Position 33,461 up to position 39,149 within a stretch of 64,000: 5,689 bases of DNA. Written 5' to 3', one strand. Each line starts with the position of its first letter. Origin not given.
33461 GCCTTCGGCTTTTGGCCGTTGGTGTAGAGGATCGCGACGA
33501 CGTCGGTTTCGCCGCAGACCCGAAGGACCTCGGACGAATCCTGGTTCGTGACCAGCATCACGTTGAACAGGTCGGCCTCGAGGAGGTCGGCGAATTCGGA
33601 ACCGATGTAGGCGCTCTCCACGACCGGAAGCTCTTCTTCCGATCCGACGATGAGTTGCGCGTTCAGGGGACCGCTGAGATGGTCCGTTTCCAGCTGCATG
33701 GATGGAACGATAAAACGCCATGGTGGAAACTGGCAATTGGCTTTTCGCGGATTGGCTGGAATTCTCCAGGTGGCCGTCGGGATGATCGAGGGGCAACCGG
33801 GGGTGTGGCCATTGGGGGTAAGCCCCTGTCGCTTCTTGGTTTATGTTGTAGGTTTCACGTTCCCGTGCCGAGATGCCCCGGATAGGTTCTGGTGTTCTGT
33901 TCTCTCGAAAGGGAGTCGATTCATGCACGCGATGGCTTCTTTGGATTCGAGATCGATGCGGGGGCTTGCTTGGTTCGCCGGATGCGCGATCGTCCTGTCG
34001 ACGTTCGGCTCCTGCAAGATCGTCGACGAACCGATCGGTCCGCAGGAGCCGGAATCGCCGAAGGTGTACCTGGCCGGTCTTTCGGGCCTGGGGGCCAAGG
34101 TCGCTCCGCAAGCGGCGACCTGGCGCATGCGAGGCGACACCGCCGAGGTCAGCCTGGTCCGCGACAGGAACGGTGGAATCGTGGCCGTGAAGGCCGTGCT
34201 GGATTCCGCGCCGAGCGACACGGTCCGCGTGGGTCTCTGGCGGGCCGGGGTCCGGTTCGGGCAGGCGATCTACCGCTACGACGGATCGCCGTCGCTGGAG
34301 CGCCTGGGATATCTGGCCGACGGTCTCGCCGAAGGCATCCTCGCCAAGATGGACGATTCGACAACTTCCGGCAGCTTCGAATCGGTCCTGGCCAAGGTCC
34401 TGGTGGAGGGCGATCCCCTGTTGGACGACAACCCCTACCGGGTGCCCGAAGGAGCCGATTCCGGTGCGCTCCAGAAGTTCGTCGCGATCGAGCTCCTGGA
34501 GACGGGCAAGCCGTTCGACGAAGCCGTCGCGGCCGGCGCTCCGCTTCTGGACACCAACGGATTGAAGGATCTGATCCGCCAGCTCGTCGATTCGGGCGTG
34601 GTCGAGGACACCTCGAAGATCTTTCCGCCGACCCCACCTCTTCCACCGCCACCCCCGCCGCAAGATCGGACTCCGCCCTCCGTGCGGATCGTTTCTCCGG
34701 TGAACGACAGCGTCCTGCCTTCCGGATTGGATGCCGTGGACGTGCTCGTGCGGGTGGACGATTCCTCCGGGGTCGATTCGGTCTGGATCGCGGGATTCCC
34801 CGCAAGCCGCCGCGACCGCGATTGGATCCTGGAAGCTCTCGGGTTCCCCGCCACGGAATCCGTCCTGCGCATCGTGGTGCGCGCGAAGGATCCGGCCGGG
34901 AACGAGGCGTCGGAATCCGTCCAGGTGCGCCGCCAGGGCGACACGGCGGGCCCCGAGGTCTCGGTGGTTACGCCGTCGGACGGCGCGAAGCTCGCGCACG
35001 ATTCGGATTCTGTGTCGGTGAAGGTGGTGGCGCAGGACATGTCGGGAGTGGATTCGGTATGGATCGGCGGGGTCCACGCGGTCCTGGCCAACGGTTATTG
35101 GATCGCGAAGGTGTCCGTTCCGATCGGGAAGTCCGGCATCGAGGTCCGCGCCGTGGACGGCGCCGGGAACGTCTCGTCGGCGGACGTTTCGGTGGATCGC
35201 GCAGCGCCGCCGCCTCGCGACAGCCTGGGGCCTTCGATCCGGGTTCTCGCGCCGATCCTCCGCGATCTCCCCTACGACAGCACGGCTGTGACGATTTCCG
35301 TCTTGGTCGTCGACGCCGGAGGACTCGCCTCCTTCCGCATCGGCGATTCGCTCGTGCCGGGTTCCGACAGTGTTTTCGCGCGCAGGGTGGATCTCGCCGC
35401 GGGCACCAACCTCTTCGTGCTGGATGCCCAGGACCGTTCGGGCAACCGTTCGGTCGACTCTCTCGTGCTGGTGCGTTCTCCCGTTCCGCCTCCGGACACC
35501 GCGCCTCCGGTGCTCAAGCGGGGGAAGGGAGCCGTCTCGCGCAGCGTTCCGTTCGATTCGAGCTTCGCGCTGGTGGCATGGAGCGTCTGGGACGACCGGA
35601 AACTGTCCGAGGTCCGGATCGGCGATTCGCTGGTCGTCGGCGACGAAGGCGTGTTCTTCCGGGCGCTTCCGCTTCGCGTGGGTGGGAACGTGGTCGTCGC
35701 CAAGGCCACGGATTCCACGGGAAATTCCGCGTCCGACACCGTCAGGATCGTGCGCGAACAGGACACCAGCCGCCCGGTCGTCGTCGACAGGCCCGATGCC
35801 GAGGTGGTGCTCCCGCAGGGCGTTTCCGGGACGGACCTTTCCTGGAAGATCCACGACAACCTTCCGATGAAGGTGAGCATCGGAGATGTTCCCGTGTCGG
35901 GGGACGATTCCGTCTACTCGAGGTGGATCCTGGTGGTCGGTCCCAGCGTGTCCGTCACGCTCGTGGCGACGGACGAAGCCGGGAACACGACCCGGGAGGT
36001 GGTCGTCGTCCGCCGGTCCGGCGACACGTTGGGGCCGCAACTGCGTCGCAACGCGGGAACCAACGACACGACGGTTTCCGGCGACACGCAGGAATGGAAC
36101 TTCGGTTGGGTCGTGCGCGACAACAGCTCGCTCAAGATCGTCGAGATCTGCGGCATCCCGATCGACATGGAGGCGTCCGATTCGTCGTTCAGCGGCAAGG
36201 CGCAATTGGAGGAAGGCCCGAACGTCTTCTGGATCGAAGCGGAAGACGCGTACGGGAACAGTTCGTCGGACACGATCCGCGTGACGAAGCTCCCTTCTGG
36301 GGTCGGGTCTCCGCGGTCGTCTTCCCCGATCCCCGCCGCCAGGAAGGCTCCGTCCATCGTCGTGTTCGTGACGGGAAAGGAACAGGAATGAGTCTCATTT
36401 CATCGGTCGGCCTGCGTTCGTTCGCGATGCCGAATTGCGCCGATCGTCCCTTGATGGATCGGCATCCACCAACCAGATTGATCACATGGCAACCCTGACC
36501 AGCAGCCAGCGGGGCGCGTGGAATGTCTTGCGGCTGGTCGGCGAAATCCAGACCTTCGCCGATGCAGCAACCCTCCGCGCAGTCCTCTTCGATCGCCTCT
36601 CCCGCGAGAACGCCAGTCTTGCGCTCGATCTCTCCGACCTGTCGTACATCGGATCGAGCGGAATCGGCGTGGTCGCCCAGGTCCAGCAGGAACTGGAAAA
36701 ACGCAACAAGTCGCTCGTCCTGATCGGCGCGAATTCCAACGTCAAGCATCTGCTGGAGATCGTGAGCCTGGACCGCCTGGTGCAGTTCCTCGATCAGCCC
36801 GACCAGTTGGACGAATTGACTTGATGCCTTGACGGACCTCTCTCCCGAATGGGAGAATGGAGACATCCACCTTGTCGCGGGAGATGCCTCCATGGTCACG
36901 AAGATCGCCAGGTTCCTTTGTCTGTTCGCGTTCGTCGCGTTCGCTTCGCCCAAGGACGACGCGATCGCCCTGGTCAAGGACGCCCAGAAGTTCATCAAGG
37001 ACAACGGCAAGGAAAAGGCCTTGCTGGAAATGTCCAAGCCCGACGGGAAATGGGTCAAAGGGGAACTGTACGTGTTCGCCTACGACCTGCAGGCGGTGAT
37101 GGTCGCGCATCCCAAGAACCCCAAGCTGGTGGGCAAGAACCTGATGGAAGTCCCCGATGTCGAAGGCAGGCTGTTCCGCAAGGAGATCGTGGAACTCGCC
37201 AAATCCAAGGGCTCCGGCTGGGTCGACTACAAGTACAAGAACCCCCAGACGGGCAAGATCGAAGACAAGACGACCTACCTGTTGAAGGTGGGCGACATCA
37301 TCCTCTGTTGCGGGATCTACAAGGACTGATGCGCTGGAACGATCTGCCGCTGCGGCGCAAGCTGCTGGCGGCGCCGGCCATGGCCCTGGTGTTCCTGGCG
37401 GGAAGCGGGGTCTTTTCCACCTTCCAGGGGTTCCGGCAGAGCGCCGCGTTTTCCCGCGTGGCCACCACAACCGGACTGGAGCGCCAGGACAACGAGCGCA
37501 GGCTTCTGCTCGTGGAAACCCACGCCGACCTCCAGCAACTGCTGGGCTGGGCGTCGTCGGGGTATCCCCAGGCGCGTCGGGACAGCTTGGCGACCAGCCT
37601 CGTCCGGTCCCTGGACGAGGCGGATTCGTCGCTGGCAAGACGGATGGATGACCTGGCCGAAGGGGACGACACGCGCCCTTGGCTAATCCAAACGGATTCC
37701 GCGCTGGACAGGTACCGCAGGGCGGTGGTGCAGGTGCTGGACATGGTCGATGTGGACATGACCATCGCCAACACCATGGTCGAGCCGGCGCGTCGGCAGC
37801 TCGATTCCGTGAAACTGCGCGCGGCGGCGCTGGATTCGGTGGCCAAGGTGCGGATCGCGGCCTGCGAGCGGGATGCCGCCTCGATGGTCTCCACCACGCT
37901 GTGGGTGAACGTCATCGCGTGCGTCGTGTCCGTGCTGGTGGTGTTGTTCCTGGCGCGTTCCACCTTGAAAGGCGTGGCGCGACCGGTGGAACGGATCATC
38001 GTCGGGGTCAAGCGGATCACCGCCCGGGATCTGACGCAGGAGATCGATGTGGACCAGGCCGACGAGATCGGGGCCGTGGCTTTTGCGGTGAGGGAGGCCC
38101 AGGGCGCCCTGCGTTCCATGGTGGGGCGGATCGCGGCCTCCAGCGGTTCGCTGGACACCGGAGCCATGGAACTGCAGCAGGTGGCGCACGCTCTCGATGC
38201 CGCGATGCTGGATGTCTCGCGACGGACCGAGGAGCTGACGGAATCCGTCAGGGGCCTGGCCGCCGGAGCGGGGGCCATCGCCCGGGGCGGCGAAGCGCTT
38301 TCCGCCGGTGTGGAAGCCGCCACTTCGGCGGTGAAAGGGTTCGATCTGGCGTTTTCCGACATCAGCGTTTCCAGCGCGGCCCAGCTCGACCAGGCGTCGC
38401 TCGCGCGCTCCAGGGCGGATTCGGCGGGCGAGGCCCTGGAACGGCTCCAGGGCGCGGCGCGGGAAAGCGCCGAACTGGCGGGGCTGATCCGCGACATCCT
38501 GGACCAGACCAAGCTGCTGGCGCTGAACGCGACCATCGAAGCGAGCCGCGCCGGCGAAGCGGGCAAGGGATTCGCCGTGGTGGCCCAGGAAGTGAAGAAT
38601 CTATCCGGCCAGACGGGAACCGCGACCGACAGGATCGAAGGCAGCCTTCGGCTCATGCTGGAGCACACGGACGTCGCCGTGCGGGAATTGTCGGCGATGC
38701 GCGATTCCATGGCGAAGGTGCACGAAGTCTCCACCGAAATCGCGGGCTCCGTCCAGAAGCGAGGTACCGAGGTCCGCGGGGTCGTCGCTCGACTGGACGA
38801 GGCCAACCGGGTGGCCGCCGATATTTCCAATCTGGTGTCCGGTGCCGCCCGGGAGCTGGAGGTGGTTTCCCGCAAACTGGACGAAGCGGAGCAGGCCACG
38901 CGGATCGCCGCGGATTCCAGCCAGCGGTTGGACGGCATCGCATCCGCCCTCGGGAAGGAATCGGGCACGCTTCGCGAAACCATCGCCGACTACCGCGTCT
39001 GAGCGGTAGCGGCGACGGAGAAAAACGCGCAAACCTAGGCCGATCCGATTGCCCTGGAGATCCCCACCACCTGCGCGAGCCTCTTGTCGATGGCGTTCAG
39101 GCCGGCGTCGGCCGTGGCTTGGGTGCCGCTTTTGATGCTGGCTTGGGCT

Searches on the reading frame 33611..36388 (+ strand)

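Call 23: search_protein_families(library=pfam, proteins=[window:33611-36388:+], max_evalue=0.0001)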
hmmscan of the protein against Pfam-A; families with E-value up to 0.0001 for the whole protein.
window:33611-36388:+ (926 aa): 1 family
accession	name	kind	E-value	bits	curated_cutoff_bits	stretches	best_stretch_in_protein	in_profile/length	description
PF09136.16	Glucodextran_B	-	1.8e-19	69.9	27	0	448-530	1-81/83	Glucodextranase, domain B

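Call 61: search_protein_families(library=ncbifam, proteins=[window:33611-36388:+], max_evalue=0.01)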
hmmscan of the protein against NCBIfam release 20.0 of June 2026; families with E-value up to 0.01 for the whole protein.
window:33611-36388:+ (926 aa): 2 families
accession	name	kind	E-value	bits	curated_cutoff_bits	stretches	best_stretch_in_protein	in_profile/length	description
NF047441.1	Lepto_OmpL47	equivalog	4.2e-09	36.5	250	1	508-621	115-228/336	multi-beta-barrel domain surface protein OmpL47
NF047446.1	barrel_OmpL47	domain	0.00012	22.4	40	0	468-524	5-61/68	OmpL47-type beta-barrel domain-containing protein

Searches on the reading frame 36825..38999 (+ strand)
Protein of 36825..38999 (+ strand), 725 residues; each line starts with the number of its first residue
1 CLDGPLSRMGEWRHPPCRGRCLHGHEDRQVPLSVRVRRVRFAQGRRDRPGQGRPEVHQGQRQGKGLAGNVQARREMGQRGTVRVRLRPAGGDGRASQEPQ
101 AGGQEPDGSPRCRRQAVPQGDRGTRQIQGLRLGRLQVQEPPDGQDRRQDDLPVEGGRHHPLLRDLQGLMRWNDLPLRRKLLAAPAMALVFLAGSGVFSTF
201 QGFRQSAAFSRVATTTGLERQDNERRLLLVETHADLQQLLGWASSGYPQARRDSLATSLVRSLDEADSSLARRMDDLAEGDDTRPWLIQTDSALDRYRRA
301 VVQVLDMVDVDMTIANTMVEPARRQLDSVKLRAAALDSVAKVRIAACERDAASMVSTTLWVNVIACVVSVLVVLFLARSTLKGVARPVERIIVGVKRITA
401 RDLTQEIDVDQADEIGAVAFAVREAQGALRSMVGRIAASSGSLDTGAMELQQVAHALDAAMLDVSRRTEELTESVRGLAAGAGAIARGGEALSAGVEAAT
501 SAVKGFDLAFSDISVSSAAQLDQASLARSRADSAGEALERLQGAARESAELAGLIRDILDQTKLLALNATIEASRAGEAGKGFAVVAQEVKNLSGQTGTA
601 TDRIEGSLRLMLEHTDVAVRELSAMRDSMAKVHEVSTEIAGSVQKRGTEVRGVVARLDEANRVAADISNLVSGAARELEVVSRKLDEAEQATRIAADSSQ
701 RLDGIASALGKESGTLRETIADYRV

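Call 23: search_protein_families(library=pfam, proteins=[window:36825-38999:+], max_evalue=0.0001)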
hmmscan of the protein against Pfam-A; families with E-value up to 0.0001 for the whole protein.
window:36825-38999:+ (725 aa): 2 families
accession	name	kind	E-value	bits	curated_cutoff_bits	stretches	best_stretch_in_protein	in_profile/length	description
PF00015.26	MCPsignal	-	2.6e-22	79.9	34.6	1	528-690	15-170/172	Methyl-accepting chemotaxis protein (MCP) signalling domain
PF00672.30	HAMP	-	8.6e-07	29.6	25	1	384-430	6-52/53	HAMP domain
